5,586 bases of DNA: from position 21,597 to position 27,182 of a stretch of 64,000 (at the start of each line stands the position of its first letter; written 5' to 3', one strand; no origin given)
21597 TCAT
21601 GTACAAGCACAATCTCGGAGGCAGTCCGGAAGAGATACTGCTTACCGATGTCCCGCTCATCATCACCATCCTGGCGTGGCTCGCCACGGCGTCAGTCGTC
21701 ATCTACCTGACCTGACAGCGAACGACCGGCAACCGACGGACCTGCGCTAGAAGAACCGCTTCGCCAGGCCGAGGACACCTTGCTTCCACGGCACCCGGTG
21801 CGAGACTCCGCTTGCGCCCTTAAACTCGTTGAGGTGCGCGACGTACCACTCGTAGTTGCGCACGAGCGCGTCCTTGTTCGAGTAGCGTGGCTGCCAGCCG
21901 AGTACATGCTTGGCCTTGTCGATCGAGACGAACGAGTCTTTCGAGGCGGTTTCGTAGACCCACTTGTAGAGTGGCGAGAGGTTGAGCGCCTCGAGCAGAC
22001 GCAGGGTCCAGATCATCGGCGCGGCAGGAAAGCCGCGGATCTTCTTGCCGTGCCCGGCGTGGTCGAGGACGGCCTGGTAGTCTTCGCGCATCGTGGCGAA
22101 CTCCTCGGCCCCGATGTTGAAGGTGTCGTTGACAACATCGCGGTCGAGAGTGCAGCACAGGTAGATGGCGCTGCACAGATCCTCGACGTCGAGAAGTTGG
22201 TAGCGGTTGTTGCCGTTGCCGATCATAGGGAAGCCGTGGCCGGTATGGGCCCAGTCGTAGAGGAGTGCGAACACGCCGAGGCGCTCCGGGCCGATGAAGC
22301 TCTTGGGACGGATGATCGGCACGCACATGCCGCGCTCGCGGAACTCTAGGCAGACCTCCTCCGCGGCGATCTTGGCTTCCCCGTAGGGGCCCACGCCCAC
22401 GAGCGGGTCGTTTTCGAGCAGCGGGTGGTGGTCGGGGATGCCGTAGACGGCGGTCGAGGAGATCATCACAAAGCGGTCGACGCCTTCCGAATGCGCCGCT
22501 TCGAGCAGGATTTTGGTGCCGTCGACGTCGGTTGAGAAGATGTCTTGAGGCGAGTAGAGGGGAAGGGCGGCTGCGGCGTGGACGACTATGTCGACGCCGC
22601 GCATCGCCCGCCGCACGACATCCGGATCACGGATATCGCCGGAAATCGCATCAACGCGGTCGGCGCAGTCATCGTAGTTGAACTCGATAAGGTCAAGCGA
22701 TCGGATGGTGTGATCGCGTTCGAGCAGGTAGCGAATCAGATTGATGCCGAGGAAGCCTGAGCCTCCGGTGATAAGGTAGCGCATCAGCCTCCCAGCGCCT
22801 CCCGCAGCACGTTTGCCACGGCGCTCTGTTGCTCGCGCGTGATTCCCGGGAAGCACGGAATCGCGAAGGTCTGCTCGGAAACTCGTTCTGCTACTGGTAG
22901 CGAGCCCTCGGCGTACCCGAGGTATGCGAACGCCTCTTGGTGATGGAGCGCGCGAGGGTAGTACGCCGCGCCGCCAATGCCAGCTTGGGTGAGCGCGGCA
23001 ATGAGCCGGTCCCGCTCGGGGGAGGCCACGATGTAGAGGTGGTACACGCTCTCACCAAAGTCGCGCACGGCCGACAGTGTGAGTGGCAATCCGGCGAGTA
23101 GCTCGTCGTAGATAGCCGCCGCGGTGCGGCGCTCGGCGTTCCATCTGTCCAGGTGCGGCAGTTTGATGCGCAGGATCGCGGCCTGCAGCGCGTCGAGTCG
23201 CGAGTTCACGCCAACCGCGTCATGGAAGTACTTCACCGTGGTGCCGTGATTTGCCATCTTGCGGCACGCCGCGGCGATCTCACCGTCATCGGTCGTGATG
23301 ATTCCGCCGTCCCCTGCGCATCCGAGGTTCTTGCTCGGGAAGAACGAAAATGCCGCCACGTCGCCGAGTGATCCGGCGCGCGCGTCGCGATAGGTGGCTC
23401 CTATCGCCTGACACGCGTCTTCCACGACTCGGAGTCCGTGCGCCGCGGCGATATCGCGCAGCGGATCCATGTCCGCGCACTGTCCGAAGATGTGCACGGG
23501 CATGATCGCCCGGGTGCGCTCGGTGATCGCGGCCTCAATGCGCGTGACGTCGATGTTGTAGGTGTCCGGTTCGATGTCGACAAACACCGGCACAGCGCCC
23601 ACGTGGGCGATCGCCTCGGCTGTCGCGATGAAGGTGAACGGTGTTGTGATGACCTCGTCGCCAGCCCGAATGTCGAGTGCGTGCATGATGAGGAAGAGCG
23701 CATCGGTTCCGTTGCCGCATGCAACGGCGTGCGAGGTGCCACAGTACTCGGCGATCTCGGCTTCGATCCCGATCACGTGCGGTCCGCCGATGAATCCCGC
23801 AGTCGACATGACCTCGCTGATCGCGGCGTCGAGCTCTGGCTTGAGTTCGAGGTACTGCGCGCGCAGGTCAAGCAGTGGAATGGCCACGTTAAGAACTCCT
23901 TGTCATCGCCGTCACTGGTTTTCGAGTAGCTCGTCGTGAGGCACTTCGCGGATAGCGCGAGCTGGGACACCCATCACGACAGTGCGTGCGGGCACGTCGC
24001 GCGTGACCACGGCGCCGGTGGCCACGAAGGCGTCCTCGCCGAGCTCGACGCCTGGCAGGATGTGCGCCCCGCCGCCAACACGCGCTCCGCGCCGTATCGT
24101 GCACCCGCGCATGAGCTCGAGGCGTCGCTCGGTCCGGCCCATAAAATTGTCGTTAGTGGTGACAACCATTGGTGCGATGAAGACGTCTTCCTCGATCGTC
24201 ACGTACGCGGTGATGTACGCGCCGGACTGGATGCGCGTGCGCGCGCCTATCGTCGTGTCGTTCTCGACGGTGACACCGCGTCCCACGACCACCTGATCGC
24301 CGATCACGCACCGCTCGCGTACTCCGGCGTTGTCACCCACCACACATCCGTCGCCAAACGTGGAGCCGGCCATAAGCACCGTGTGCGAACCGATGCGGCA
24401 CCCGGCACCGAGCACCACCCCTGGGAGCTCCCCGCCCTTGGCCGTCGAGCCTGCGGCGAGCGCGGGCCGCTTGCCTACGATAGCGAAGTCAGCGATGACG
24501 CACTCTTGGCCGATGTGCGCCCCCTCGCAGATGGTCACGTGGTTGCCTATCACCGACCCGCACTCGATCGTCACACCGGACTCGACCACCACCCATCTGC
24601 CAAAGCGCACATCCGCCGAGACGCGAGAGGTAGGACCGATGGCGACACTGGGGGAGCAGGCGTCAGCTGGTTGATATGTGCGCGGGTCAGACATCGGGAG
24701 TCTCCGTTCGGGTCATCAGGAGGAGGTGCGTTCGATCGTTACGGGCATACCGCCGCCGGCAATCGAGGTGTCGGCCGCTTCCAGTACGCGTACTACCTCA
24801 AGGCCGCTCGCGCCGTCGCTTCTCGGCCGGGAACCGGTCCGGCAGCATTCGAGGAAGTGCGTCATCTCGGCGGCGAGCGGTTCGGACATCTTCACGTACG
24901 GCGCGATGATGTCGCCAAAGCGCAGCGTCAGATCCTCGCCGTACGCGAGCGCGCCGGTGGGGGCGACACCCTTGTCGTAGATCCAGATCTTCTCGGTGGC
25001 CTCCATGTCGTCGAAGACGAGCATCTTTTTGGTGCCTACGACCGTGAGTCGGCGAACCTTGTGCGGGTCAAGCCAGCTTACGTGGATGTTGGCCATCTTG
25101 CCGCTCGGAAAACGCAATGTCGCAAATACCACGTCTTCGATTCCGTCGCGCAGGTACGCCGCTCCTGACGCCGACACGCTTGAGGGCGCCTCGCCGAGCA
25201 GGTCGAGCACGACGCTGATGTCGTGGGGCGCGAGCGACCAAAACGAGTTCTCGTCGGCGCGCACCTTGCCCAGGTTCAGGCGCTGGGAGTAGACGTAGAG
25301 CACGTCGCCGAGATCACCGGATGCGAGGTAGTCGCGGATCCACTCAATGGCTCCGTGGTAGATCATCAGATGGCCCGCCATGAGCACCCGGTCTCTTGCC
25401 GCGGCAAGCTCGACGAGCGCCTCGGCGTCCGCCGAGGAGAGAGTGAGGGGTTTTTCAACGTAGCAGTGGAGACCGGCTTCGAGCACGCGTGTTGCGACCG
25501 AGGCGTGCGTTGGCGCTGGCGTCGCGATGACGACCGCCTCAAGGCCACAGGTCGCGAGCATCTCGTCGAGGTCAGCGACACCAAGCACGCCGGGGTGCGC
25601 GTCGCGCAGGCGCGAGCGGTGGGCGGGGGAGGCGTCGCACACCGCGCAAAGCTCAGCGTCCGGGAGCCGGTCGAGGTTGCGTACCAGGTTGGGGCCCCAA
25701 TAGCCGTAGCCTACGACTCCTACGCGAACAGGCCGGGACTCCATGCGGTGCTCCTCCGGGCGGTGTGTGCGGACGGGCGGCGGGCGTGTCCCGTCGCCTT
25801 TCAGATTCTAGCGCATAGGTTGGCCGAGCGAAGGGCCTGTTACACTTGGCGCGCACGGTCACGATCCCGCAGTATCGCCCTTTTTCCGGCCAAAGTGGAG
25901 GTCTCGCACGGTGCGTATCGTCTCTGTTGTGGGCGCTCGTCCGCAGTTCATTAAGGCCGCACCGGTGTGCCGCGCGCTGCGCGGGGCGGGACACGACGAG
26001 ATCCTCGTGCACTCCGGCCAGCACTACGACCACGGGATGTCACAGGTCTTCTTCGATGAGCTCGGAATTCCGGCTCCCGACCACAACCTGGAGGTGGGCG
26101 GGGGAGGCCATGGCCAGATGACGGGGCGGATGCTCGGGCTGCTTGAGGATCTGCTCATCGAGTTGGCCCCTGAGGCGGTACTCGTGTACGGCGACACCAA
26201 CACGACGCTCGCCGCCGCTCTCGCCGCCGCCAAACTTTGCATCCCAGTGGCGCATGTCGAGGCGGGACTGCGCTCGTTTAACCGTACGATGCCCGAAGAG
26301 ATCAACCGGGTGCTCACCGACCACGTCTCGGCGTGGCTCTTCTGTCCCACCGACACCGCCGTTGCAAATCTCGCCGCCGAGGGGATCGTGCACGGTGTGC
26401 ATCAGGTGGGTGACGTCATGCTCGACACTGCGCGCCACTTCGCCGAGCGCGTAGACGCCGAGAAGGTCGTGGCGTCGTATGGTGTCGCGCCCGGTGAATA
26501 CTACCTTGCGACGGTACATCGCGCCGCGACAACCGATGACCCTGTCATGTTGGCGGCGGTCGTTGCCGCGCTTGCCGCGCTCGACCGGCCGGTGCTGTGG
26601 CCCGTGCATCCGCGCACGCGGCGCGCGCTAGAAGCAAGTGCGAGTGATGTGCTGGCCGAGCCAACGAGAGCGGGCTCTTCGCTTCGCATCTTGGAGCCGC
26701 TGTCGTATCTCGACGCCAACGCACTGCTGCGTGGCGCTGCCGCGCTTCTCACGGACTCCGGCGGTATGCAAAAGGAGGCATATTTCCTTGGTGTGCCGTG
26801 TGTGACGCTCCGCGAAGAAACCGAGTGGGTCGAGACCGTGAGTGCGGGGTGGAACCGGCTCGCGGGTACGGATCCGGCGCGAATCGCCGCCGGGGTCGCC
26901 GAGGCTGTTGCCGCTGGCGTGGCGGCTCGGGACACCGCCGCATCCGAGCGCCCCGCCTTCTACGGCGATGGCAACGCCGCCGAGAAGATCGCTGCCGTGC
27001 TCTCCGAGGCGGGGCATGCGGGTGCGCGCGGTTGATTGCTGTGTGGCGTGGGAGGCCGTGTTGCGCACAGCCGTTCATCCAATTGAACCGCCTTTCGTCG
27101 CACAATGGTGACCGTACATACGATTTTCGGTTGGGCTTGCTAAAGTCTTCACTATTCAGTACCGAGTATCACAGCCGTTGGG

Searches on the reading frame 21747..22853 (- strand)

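Call 67: search_protein_families(library=pfam, proteins=[window:21747-22853:-], max_evalue=0.00001)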
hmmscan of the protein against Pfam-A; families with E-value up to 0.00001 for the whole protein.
window:21747-22853:- (368 aa): 7 families
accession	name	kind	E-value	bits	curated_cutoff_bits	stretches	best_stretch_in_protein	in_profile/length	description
PF01370.27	Epimerase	-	2e-39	135.9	20.9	1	27-248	2-240/240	NAD dependent epimerase/dehydratase family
PF16363.11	GDP_Man_Dehyd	-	6.3e-26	92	27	1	27-328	1-327/332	GDP-mannose 4,6 dehydratase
PF01073.25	3Beta_HSD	-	1.8e-21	76.8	22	1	27-232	1-227/280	3-beta hydroxysteroid dehydrogenase/isomerase family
PF13460.12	NAD_binding_10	-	1.5e-16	61.2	27.2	1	30-186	1-146/184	NAD(P)H-binding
PF07993.18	NAD_binding_4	-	8.8e-14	51.7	20.1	1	61-189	57-210/258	Male sterility protein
PF02719.21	Polysacc_synt_2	-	2.5e-11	43.7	20.2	1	27-133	2-128/293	Polysaccharide biosynthesis protein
PF04321.23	RmlD_sub_bind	-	2.1e-08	34.1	27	1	24-173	1-141/287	RmlD substrate binding domain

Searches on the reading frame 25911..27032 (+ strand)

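Call 67: search_protein_families(library=pfam, proteins=[window:25911-27032:+], max_evalue=0.00001)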
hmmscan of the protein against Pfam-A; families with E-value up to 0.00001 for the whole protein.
window:25911-27032:+ (374 aa): 1 family
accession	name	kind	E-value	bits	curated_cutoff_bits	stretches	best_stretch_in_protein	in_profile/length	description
PF02350.25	Epimerase_2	-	6.9e-103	344.6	30.6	1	28-364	9-346/347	UDP-N-acetylglucosamine 2-epimerase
